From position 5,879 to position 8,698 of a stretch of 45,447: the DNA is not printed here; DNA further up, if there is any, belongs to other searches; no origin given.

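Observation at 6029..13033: Three NPP-type phosphodiesterase paralogs in 7 kb, one fused to SPFH and TPR domains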

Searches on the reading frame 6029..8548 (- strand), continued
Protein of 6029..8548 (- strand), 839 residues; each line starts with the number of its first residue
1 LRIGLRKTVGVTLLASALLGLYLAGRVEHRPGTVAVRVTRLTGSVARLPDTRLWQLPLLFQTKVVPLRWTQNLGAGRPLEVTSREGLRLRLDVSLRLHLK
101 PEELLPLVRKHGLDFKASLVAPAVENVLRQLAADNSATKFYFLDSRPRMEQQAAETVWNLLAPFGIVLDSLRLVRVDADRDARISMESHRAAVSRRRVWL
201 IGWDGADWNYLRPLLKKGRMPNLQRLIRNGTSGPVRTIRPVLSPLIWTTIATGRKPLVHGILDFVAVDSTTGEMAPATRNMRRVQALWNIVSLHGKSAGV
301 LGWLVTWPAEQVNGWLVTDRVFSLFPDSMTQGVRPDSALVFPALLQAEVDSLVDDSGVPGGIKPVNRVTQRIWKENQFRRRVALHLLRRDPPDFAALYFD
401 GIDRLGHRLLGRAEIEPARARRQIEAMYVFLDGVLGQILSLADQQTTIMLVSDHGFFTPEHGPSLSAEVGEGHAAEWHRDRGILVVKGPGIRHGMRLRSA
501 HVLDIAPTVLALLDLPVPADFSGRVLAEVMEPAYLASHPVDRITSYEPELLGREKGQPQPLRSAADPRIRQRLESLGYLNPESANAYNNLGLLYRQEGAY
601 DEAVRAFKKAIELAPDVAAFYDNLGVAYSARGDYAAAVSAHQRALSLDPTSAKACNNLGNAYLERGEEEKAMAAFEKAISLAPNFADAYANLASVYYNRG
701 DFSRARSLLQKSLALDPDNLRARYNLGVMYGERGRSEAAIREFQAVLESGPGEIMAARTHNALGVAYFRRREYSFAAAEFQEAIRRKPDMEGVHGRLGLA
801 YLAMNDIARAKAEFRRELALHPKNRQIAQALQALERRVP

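Call 27: search_protein_families(library=pfam, proteins=[L053:12425-15277:-, L062:3475-8142:+, L050:19458-21476:-, L009:16451-18064:-, L050:16126-16962:-, L039:1780-4671:+, L030:8350-9528:-, L062:14864-16108:+], max_evalue=0.001)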
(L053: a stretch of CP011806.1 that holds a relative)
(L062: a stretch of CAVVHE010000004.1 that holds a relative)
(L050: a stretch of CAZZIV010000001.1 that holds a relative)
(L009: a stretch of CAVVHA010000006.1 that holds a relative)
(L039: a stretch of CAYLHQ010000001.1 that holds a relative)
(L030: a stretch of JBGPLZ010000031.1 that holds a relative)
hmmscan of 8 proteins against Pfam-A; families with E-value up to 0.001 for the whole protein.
L053:12425-15277:- (950 aa): 1 family
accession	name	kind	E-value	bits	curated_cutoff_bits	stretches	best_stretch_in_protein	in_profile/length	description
PF03739.19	LptF_LptG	-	1.5e-128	429.2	27.9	3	118-488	1-352/353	Lipopolysaccharide export system permease LptF/LptG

L062:3475-8142:+ (1555 aa): 5 families
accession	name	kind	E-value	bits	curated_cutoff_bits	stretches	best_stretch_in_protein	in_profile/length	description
PF07733.18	DNA_pol3_alpha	-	1.9e-100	336.2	23.9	1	692-961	3-260/260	Bacterial DNA polymerase III alpha NTPase domain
PF17657.6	DNA_pol3_finger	-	5.3e-66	221.5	22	1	964-1128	1-165/166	Bacterial DNA polymerase III alpha subunit finger domain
PF02811.25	PHP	-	4.2e-52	177.2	26.4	1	397-573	1-164/164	PHP domain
PF14579.12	HHH_6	-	8.2e-31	106.5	25.6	1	1202-1291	1-90/90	Helix-hairpin-helix motif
PF01336.31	tRNA_anti-codon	-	3.5e-08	33.7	27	1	1390-1464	3-74/75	OB-fold nucleic acid binding domain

L050:19458-21476:- (672 aa): 6 families
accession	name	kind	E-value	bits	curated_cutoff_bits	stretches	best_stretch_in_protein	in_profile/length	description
PF00575.29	S1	-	2.3e-101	332.7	22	6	427-500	2-74/74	S1 RNA binding domain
PF23459.1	S1_RRP5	-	2.2e-33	115.1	27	4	517-584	4-71/72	RRP5 S1 domain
PF21710.3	Spt6_S1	-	5.9e-15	55.8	27.5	0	515-587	15-88/91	Spt6, S1/OB domain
PF13509.12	S1_2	-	5.2e-09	36.5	21.8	0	517-551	2-36/61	S1 domain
PF17092.11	PCB_OB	-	4.9e-07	30.9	27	0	333-385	21-74/111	Penicillin-binding protein OB-like domain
PF24685.1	OB_RRP5_4th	-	2.2e-05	24.8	31.5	0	540-578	37-75/92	RRP5 OB-fold domain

L009:16451-18064:- (537 aa): 2 families
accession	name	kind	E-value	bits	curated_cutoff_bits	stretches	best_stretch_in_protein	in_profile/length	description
PF02195.25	ParB_N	-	2.5e-24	85.6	26.3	1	35-123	4-95/95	ParB N-terminal domain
PF17762.8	HTH_ParB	-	6.9e-18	65.1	22.6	1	125-218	1-93/102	ParB HTH domain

L050:16126-16962:- (278 aa): 7 families
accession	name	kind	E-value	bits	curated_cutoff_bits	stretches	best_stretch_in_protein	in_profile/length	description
PF13614.12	AAA_31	-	6.6e-55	186.2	27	1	27-201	2-176/177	AAA domain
PF01656.29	CbiA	-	5.7e-25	88.1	25.4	1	29-252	1-124/125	CobQ/CobB/MinD/ParA nucleotide binding domain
PF09140.17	MipZ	-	2.9e-14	53.5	20.7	1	28-179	2-136/262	ATPase MipZ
PF02374.21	ArsA_ATPase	-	6.6e-12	45.7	24.3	1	30-153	4-135/305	Anion-transporting ATPase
PF10609.15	ParA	-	3.4e-10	40.2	27.1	1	27-168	4-139/246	NUBPL iron-transfer P-loop NTPase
PF00142.24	Fer4_NifH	-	4.2e-07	30.1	25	1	34-78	7-51/271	4Fe-4S iron sulfur cluster binding proteins, NifH/frxC family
PF06564.18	CBP_BcsQ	-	1.1e-06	28.8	21.3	1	28-173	3-146/234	Cellulose biosynthesis protein BcsQ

L039:1780-4671:+ (963 aa): 6 families
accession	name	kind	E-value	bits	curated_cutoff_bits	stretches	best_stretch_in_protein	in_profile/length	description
PF00958.27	GMP_synt_C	-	4.2e-44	149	27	1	871-962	1-92/92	GMP synthase C terminal domain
PF00117.34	GATase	-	1.3e-42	146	22.8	1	457-637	1-187/190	Glutamine amidotransferase class-I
PF07722.19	Peptidase_C26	-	1.7e-08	34.9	20.5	1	519-622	99-219/219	Peptidase C26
PF03054.22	tRNA_Me_trans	-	3.7e-05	23.9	20.6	1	668-701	2-34/202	tRNA methyl transferase HUP domain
PF00733.27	Asn_synthase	-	9.8e-05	22.6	21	1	663-733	13-69/354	Asparagine synthase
PF02540.23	NAD_synthase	-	0.00011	21.9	21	1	654-693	6-45/242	NAD synthase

L030:8350-9528:- (392 aa): 1 family
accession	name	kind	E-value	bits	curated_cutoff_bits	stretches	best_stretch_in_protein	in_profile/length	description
PF05150.18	Legionella_OMP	-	4.9e-10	39.3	25.4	1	112-308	37-201/281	Legionella pneumophila major outer membrane protein precursor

L062:14864-16108:+ (414 aa): 0 families

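Call 29: predict_structure(alignment_id=A1)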
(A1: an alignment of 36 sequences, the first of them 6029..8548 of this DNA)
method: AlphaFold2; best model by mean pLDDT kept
length: 839 residues; sequences in the alignment: 36
mean_pLDDT: 86.3   pTM: 0.73
mean pLDDT of the five models: 86.3, 85.2, 84.5, 83.7, 82.3
residues with pLDDT >= 90: 485; 70-90: 243; 50-70: 66; < 50: 45
segments of 3 or more residues with pLDDT < 50: 180-184, 186-192, 328-333, 467-472, 549-565
pLDDT, mean of each block of 10 residues (from residue 1): 72 87 84 89 86 83 91 87 84 95 92 92 95 84 79 95 95 81 47 77 94 97 97 90 83 89 70 71 88 89 80 87 53 60 86 72 79 90 95 96 88 80 94 98 97 89 56 72 96 91 96 92 95 93 73 41 52 53 75 88 95 92 97 97 95 95 97 97 91 97 97 89 96 96 90 90 97 98 95 97 97 98 95 81
secondary structure, 60 per line:
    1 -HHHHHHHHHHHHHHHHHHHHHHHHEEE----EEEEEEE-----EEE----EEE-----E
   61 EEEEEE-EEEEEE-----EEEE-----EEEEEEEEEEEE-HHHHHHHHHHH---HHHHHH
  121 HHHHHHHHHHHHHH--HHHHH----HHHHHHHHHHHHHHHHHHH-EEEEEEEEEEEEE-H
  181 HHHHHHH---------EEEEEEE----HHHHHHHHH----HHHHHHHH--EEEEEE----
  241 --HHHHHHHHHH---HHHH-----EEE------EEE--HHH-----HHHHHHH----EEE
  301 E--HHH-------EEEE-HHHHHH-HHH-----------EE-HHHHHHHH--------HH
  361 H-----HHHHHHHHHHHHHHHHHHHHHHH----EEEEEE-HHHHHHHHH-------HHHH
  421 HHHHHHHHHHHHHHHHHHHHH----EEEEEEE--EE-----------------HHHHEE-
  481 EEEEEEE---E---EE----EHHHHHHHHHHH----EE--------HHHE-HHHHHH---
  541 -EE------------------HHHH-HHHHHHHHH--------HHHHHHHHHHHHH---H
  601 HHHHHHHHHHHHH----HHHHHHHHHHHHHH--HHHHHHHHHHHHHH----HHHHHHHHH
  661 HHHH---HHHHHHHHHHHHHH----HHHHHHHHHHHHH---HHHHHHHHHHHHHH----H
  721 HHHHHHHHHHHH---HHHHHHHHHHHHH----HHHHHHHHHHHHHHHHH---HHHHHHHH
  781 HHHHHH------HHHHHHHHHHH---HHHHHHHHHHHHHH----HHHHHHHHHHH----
elements in order (helices of 4 or more, strands of 3 or more residues): H2-25 E26-28 E33-39 E45-47 E52-54 E60-66 E68-73 E79-82 E88-99 H101-111 H115-134 H137-141 H146-164 E166-178 H180-187 E197-203 H208-216 H221-228 E231-236 H243-252 H256-259 E265-267 E274-276 H287-293 E298-301 E314-317 H319-324 H343-350 H367-389 E394-399 H401-409 H417-441 E446-452 H474-477 E481-487 H502-512 H532-537 H562-565 H567-575 H584-596 H600-613 H618-631 H634-647 H652-664 H668-681 H686-698 H702-715 H720-732 H736-748 H753-769 H773-786 H793-803 H807-820 H825-835
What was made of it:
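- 7973..8464 (-): SPFH/Band_7 core (residues 29-192) with no following coiled coil. The model shows a beta-rich part, then helices, then strand 166-178 and a low-confidence linker at 180-192 (call 29).
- On NPP / Phosphodiest (PF01663) clade - gene 1: The model has pLDDT 86.3 (call 29).
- On SPFH / Band 7: The core ends at about 178-187, and the enzyme domain begins at 197 after a low-confidence linker (call 29).
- On TPR: The model shows seven helix pairs plus a cap (call 29).
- Closest known: HflK/HflC, prohibitins, flotillins, stomatin. Different: An enzyme domain starts about 5 residues after the SPFH core and linker (call 29).
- Known SPFH assemblies need a coiled coil that is missing here (call 29).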

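Call 43: search_protein_families(library=pfam, proteins=[L008:7368-8531:+, L010:8536-9810:+, L023:3207-4229:-, L051:7593-9419:-, L051:14968-15870:-, L015:2730-4286:+, L067:10211-12865:+, L012:2704-4929:-], max_evalue=0.0001)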
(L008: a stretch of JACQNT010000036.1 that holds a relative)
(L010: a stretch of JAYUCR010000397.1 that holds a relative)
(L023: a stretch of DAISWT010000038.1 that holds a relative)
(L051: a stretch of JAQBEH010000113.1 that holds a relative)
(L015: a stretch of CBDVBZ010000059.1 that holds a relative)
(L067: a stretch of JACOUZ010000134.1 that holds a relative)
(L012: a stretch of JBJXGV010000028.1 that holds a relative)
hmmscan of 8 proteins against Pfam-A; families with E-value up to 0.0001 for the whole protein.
L008:7368-8531:+ (387 aa): 3 families
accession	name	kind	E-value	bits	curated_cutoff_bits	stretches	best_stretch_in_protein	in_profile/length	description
PF02773.21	S-AdoMet_synt_C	-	2.3e-67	225.6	25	1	231-370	1-138/138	S-adenosylmethionine synthetase, C-terminal domain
PF02772.21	S-AdoMet_synt_M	-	2.6e-49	166.8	29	1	114-229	3-120/120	S-adenosylmethionine synthetase, central domain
PF00438.25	S-AdoMet_synt_N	-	8.1e-41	139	33.1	1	7-104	2-99/99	S-adenosylmethionine synthetase, N-terminal domain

L010:8536-9810:+ (424 aa): 4 families
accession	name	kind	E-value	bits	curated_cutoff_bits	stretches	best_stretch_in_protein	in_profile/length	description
PF05221.23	AdoHcyase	-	6.4e-63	213.1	25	2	7-142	1-140/299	S-adenosyl-L-homocysteine hydrolase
PF00670.27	AdoHcyase_NAD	-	3.9e-53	180.3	27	1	190-351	1-161/162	S-adenosyl-L-homocysteine hydrolase, NAD binding domain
PF02826.25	2-Hacid_dh_C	-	2.3e-10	40.6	25.1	1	209-300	33-128/178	D-isomer specific 2-hydroxyacid dehydrogenase, NAD binding domain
PF07991.19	KARI_N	-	1.3e-07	31.8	20.6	1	210-305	2-101/165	Acetohydroxy acid isomeroreductase, NADPH-binding domain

L023:3207-4229:- (340 aa): 1 family
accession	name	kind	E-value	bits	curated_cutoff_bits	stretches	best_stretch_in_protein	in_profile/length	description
PF05150.18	Legionella_OMP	-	4.6e-09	36.1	25.4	1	60-239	29-191/281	Legionella pneumophila major outer membrane protein precursor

L051:7593-9419:- (608 aa): 0 families

L051:14968-15870:- (300 aa): 3 families
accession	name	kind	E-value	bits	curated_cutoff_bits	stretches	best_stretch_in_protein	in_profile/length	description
PF02195.25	ParB_N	-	3.3e-27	94.8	26.3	1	34-122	5-95/95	ParB N-terminal domain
PF17762.8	HTH_ParB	-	5.1e-17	62.3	22.6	1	124-218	1-94/102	ParB HTH domain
PF08535.16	KorB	-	2.5e-05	24.6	22.3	1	147-223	7-85/89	KorB domain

L015:2730-4286:+ (518 aa): 3 families
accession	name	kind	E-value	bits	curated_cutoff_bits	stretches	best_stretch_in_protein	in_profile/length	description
PF06415.18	iPGM_N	-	9.6e-86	287.2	27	1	87-301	1-216/217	BPG-independent PGAM N-terminus (iPGM_N)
PF01676.23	Metalloenzyme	-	1.2e-82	277.7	24.3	1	9-502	1-250/252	Metalloenzyme superfamily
PF01663.27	Phosphodiest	-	2e-08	34.6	23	1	375-452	139-224/342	Type I phosphodiesterase / nucleotide pyrophosphatase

L067:10211-12865:+ (884 aa): 3 families
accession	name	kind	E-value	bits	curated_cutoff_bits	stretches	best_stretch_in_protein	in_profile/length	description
PF07494.17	Reg_prop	-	1.6e-07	31.1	20.4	0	282-299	5-22/24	Two component regulator propeller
PF00400.38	WD40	-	5e-07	30.4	27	0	455-483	7-35/39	WD domain, G-beta repeat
PF08450.18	SGL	-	1.9e-05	24.8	26.3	0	291-374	143-235/246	SMP-30/Gluconolactonase/LRE-like region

L012:2704-4929:- (741 aa): 1 family
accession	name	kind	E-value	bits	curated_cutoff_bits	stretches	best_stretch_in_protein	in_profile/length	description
PF01663.27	Phosphodiest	-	8.3e-33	114.8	23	2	437-666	135-323/342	Type I phosphodiesterase / nucleotide pyrophosphatase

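Call 78: fold_search(model_id=the predicted structure, library=pdb)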
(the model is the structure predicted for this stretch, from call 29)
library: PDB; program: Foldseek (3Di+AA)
matches with E <= 10: 1833; with E <= 0.001: 903
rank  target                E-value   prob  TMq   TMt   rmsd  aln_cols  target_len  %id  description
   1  9qhb                  3.8e-16  1.00  0.24  0.65   5.7       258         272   38  Crystal structure of 16-repeat CTPR protein with eliminated coordination sites (released 2025-10-22)
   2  8chy                  6.2e-16  1.00  0.23  0.59   6.9       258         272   38  Crystal structure of an 8-repeat consensus TPR superhelix with Zinc. (released 2024-02-21)
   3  9qhc_B                3.8e-15  1.00  0.26  0.70   4.7       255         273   37  Crystal structure of 8-repeat CTPR protein with eliminated coordination sites (released 2025-10-22)
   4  6eou                  2.7e-14  1.00  0.26  0.57   5.5       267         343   30  O-GlcNAc transferase TPR domain with the intellectual disability associated mutation L254F (released 2018-05-09)
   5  9qhc_A                2.9e-14  1.00  0.26  0.69   4.5       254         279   37  Crystal structure of 8-repeat CTPR protein with eliminated coordination sites (released 2025-10-22)
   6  1w3b_B                1.7e-13  1.00  0.22  0.47   9.5       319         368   24  The superhelical TPR domain of O-linked GlcNAc transferase reveals structural similarities to importin alpha. (released 2004-09-09)
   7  8dtg_A                2.0e-13  1.00  0.23  0.24   8.1       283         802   28  Cryo-EM structure of Arabidopsis SPY alternative conformation 1 (released 2023-03-08)
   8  7yeh_A                2.0e-13  1.00  0.27  0.23   5.4       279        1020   29  Cryo-EM structure of human OGT-OGA complex (released 2023-07-12)
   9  1w3b_A                2.3e-13  1.00  0.27  0.54   5.4       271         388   30  The superhelical TPR domain of O-linked GlcNAc transferase reveals structural similarities to importin alpha. (released 2004-09-09)
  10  7y4i_A                2.6e-13  1.00  0.22  0.23   8.3       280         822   28  Crystal structure of SPINDLY in complex with GDP (released 2022-12-07)
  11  8dtf_A                3.0e-13  1.00  0.22  0.23   8.1       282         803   28  Cryo-EM structure of the full length Arabidopsis SPY with complete TPRs (released 2023-03-08)
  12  8dth_B                4.1e-13  1.00  0.22  0.26   8.0       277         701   28  Cryo-EM structure of Arabidopsis SPY alternative conformation 2 (released 2023-03-08)
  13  8dtg_B                5.5e-13  1.00  0.22  0.25   8.1       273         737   28  Cryo-EM structure of Arabidopsis SPY alternative conformation 1 (released 2023-03-08)
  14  8dth_A                8.1e-13  1.00  0.22  0.25   7.9       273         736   28  Cryo-EM structure of Arabidopsis SPY alternative conformation 2 (released 2023-03-08)
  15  7y4i_B                1.7e-12  1.00  0.22  0.23   8.3       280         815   28  Crystal structure of SPINDLY in complex with GDP (released 2022-12-07)
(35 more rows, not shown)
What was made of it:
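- Tried and rejected: A Foldseek search of the full model against the PDB was swamped by TPR hits (call 78).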
